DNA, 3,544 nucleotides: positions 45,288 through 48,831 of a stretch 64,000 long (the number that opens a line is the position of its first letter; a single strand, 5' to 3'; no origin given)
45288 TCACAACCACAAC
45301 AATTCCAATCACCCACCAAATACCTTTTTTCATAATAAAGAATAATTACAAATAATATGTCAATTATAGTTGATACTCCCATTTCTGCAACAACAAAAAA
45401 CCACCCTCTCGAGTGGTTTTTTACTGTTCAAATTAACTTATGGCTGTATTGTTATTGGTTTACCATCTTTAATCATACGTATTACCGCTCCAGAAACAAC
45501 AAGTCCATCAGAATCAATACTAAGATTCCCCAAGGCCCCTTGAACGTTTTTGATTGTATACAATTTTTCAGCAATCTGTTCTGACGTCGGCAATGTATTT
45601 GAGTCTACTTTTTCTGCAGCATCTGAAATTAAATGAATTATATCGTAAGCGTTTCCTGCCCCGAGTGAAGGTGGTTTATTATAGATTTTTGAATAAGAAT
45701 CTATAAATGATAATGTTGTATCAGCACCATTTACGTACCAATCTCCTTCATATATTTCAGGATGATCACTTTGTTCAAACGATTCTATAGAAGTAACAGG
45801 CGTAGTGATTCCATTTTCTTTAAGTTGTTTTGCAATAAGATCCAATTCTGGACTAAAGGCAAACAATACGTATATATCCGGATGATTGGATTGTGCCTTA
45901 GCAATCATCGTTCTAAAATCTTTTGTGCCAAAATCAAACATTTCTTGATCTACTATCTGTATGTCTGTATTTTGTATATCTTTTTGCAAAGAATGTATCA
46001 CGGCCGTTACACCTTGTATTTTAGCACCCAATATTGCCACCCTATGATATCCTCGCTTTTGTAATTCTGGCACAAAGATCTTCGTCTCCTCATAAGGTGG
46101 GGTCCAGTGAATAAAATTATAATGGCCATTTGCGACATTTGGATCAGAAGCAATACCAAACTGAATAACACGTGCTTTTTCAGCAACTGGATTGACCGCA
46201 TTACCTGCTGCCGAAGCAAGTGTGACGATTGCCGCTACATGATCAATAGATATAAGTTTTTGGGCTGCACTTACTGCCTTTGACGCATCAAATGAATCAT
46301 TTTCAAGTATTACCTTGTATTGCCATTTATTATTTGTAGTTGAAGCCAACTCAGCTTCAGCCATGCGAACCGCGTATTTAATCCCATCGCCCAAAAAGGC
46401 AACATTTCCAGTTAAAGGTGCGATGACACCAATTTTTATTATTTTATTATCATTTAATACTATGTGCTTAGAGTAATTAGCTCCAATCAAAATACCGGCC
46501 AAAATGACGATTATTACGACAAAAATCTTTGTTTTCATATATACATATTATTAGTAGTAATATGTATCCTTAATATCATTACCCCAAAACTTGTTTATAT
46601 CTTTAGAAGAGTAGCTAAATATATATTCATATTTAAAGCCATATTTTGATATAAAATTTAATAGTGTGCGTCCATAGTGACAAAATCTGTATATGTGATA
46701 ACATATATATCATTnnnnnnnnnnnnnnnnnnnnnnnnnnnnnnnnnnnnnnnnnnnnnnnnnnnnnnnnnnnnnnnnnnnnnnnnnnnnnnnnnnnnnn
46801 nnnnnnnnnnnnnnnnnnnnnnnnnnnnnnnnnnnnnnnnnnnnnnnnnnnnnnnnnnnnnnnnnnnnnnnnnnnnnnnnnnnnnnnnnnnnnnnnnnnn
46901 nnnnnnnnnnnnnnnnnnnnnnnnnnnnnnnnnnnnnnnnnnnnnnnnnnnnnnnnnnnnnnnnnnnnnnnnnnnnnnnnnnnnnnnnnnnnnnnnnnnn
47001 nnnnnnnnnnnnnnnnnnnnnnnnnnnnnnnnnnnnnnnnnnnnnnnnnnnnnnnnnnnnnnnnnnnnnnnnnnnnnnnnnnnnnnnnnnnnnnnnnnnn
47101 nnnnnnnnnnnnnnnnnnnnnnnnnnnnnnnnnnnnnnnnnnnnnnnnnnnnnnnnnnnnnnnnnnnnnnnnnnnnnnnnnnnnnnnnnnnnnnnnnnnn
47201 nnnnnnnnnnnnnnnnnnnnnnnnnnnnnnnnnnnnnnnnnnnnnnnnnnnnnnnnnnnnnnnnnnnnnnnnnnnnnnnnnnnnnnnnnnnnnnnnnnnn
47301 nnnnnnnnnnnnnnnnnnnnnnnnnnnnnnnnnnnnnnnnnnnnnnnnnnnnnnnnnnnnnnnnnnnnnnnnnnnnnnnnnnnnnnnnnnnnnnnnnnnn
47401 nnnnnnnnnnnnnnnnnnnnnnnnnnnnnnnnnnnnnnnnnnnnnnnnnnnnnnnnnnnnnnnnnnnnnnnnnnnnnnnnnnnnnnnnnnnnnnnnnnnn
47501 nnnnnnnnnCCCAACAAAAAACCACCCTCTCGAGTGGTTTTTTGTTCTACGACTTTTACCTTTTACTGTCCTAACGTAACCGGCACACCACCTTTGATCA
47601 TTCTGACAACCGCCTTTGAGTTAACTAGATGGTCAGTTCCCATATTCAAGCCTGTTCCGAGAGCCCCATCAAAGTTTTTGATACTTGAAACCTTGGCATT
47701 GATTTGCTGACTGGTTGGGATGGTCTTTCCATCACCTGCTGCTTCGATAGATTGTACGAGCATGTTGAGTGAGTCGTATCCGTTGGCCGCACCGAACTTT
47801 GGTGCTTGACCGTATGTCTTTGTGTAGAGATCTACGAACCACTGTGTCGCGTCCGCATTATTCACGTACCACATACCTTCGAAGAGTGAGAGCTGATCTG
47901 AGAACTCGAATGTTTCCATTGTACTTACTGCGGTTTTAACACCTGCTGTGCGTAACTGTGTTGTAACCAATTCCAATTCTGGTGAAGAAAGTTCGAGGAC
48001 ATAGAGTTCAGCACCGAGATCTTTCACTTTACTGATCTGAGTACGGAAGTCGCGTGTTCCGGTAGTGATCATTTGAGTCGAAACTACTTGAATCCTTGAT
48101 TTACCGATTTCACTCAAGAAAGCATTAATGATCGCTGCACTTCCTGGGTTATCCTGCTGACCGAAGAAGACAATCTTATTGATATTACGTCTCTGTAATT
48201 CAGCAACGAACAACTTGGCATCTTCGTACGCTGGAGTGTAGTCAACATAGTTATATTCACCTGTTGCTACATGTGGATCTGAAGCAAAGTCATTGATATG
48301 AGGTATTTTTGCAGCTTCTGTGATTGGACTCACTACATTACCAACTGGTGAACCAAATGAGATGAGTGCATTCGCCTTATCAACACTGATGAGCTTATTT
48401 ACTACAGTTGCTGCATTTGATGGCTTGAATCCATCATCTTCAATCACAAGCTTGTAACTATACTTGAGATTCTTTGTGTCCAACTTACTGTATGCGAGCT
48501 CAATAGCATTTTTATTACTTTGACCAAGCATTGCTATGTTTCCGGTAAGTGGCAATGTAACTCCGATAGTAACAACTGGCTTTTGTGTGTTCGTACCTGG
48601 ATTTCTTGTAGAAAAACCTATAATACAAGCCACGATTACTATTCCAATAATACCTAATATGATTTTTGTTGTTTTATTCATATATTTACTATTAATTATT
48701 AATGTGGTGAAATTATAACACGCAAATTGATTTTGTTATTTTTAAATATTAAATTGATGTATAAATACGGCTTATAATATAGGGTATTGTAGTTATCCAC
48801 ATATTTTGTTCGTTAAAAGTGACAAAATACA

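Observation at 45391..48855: Tandemly duplicated SBP-TrmB modules carrying identical terminators and a shared upstream motif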

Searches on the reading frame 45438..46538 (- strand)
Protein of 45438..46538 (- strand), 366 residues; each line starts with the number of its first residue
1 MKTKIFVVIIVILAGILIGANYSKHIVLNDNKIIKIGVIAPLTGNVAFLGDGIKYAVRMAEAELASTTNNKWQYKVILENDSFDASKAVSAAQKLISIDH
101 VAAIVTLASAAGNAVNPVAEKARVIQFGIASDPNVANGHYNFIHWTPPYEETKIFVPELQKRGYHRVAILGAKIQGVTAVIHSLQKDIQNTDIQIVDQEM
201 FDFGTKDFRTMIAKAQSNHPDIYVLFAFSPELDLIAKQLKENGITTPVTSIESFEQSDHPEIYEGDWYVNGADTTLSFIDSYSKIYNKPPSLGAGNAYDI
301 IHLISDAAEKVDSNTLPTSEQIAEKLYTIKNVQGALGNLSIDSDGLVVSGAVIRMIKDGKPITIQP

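Call 7: search_protein_families(library=pfam, proteins=[window:45438-46538:-], max_evalue=0.01)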
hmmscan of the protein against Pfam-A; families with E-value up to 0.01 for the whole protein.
window:45438-46538:- (366 aa): 3 families
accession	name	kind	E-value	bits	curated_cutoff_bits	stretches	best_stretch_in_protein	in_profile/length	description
PF13458.12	Peripla_BP_6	-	7.5e-40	138.1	31.7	1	34-359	2-342/343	Periplasmic binding protein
PF01094.35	ANF_receptor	-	1.1e-12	48.1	25.4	1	56-350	5-343/353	Receptor family ligand binding region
PF13433.12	Peripla_BP_5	-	1.3e-07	31.5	27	1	34-258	1-227/363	Periplasmic binding protein domain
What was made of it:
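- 45438..46538 (-): SBP1, a LivJ-type substrate-binding protein of 366 aa. Peripla_BP_6, E 7.5e-40 (call 7).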

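Call 12: find_encoding_contigs(protein=window:45438-46538:-, flank=10000, max_places=10)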
Protein window:45438-46538:- (366 aa): 18 contigs read that carry it; 10 places shown.
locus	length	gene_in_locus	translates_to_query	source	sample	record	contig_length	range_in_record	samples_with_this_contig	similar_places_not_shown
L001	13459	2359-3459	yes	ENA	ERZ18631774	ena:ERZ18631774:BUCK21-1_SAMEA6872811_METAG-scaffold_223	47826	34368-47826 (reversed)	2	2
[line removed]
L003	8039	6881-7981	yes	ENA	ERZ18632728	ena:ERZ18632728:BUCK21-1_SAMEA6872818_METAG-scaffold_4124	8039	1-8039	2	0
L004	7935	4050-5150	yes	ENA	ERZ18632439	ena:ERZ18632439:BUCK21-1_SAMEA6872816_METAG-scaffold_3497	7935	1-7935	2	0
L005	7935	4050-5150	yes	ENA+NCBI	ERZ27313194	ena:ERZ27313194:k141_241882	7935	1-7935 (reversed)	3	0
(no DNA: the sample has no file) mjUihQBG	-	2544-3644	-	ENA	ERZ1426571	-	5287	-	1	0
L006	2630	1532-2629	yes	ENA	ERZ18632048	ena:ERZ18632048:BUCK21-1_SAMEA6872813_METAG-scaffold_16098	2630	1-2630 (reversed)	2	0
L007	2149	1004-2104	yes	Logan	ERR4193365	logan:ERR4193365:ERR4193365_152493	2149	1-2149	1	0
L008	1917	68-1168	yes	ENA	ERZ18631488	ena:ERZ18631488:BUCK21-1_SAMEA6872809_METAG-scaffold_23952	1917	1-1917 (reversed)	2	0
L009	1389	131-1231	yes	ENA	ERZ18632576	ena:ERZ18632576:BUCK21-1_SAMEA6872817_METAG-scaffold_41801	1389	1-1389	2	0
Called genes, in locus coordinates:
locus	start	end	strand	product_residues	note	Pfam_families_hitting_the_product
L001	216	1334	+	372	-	PF13458:Peripla_BP_6, PF01094:ANF_receptor (weak)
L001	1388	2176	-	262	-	PF01978:TrmB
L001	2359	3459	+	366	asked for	PF13433:Peripla_BP_5 (weak), PF13458:Peripla_BP_6, PF01094:ANF_receptor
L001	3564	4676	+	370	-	PF13433:Peripla_BP_5, PF13458:Peripla_BP_6, PF01094:ANF_receptor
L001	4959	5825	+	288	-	PF02653:BPD_transp_2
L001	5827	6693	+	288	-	PF02653:BPD_transp_2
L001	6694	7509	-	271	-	PF01978:TrmB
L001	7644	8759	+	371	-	PF13458:Peripla_BP_6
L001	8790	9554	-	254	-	PF01978:TrmB (weak)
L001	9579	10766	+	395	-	PF13433:Peripla_BP_5, PF13458:Peripla_BP_6, PF01094:ANF_receptor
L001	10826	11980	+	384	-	PF13433:Peripla_BP_5, PF13458:Peripla_BP_6, PF01094:ANF_receptor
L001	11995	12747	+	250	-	PF02463:SMC_N (faint), PF13175:AAA_15 (faint), PF13476:AAA_23 (weak), PF00005:ABC_tran, PF13304:AAA_21 (faint), PF12399:BCA_ABC_TP_C (weak)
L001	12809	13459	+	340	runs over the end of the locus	PF13458:Peripla_BP_6, PF01094:ANF_receptor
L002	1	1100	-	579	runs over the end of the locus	PF00496:SBP_bac_5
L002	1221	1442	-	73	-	PF03840:SecG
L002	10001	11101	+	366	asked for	PF13433:Peripla_BP_5 (weak), PF13458:Peripla_BP_6, PF01094:ANF_receptor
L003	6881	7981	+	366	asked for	PF13433:Peripla_BP_5 (weak), PF13458:Peripla_BP_6, PF01094:ANF_receptor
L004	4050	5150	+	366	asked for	PF13433:Peripla_BP_5 (weak), PF13458:Peripla_BP_6, PF01094:ANF_receptor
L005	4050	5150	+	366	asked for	PF13433:Peripla_BP_5 (weak), PF13458:Peripla_BP_6, PF01094:ANF_receptor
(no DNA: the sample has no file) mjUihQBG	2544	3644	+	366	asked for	PF13433:Peripla_BP_5 (weak), PF13458:Peripla_BP_6, PF01094:ANF_receptor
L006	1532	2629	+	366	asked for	PF13433:Peripla_BP_5 (weak), PF13458:Peripla_BP_6, PF01094:ANF_receptor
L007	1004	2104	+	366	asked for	PF13433:Peripla_BP_5 (weak), PF13458:Peripla_BP_6, PF01094:ANF_receptor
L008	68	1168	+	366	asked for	PF13433:Peripla_BP_5 (weak), PF13458:Peripla_BP_6, PF01094:ANF_receptor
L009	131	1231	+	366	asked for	PF13433:Peripla_BP_5 (weak), PF13458:Peripla_BP_6, PF01094:ANF_receptor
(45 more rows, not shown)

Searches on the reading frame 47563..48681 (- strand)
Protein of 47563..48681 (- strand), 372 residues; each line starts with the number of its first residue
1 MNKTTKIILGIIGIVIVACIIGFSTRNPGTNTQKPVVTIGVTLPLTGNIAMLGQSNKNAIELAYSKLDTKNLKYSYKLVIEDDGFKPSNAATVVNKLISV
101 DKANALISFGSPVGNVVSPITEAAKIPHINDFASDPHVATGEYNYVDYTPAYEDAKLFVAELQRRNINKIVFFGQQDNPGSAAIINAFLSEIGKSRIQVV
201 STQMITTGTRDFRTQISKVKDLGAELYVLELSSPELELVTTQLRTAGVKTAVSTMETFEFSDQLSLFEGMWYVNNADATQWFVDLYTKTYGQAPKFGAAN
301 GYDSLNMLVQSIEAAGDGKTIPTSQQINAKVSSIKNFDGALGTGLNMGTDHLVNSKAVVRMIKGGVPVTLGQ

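Call 7: search_protein_families(library=pfam, proteins=[window:47563-48681:-], max_evalue=0.01)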
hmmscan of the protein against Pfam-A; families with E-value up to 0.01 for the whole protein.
window:47563-48681:- (372 aa): 3 families
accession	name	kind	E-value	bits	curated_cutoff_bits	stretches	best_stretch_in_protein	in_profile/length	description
PF13458.12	Peripla_BP_6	-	2.1e-38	133.3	31.7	1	37-364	2-341/343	Periplasmic binding protein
PF01094.35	ANF_receptor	-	6.6e-06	25.8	25.4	1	57-322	3-298/353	Receptor family ligand binding region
PF13433.12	Peripla_BP_5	-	0.0023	17.5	27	0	38-122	2-89/363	Periplasmic binding protein domain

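Call 13: find_encoding_contigs(protein=window:47563-48681:-, flank=10000, max_places=10)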
Protein window:47563-48681:- (372 aa): 17 contigs read that carry it; 10 places shown.
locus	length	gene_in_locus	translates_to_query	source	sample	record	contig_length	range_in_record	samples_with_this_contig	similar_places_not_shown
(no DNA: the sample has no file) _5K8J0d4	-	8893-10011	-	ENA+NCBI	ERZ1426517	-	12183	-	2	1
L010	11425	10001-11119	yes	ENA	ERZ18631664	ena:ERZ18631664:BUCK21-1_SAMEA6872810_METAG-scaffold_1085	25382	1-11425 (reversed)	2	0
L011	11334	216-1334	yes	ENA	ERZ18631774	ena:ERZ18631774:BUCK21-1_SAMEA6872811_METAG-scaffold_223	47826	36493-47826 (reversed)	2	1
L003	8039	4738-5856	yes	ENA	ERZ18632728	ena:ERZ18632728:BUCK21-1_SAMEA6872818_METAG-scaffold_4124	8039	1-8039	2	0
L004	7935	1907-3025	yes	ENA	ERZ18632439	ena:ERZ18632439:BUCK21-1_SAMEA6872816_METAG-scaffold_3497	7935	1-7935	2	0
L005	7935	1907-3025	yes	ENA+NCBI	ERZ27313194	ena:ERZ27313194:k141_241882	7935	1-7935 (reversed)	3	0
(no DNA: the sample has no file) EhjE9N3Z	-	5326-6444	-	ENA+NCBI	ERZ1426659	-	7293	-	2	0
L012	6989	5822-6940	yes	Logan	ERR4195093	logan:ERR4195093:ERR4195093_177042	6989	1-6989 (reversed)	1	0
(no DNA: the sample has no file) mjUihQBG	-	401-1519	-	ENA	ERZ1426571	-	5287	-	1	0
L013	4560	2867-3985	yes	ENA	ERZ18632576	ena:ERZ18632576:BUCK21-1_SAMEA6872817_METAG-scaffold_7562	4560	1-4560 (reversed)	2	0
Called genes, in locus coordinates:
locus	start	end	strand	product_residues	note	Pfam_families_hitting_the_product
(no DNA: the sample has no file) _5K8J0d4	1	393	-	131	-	?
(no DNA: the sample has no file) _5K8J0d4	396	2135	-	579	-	PF00496:SBP_bac_5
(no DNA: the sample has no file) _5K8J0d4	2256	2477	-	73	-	PF03840:SecG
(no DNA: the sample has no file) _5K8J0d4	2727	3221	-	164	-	-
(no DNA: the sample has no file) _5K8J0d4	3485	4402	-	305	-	PF02585:PIG-L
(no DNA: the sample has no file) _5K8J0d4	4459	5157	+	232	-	-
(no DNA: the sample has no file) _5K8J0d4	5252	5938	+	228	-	-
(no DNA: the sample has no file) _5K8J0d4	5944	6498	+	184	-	PF04011:LemA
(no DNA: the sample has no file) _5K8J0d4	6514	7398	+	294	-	PF04536:TPM_phosphatase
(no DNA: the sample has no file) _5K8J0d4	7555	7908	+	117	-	-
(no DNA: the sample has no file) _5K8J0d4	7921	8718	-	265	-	PF01978:TrmB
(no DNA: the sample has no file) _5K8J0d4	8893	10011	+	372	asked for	PF13458:Peripla_BP_6, PF01094:ANF_receptor (weak)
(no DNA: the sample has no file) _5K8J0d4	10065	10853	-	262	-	PF01978:TrmB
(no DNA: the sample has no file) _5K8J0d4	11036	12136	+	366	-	PF13433:Peripla_BP_5 (weak), PF13458:Peripla_BP_6, PF01094:ANF_receptor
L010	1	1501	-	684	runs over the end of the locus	PF00753:Lactamase_B, PF23023:Anti-Pycsar_Apyc1 (faint), PF12706:Lactamase_B_2, PF22505:RNase_J_b_CASP, PF07521:RMMBL (faint), PF17770:RNase_J_C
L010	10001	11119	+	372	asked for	PF13458:Peripla_BP_6, PF01094:ANF_receptor (weak)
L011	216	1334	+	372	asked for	PF13458:Peripla_BP_6, PF01094:ANF_receptor (weak)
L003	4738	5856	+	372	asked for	PF13458:Peripla_BP_6, PF01094:ANF_receptor (weak)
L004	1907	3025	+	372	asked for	PF13458:Peripla_BP_6, PF01094:ANF_receptor (weak)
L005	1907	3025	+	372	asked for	PF13458:Peripla_BP_6, PF01094:ANF_receptor (weak)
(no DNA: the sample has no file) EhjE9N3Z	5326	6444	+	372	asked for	PF13458:Peripla_BP_6, PF01094:ANF_receptor (weak)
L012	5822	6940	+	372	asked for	PF13458:Peripla_BP_6, PF01094:ANF_receptor (weak)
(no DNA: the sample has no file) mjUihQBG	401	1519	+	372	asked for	PF13458:Peripla_BP_6, PF01094:ANF_receptor (weak)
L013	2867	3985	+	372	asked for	PF13458:Peripla_BP_6, PF01094:ANF_receptor (weak)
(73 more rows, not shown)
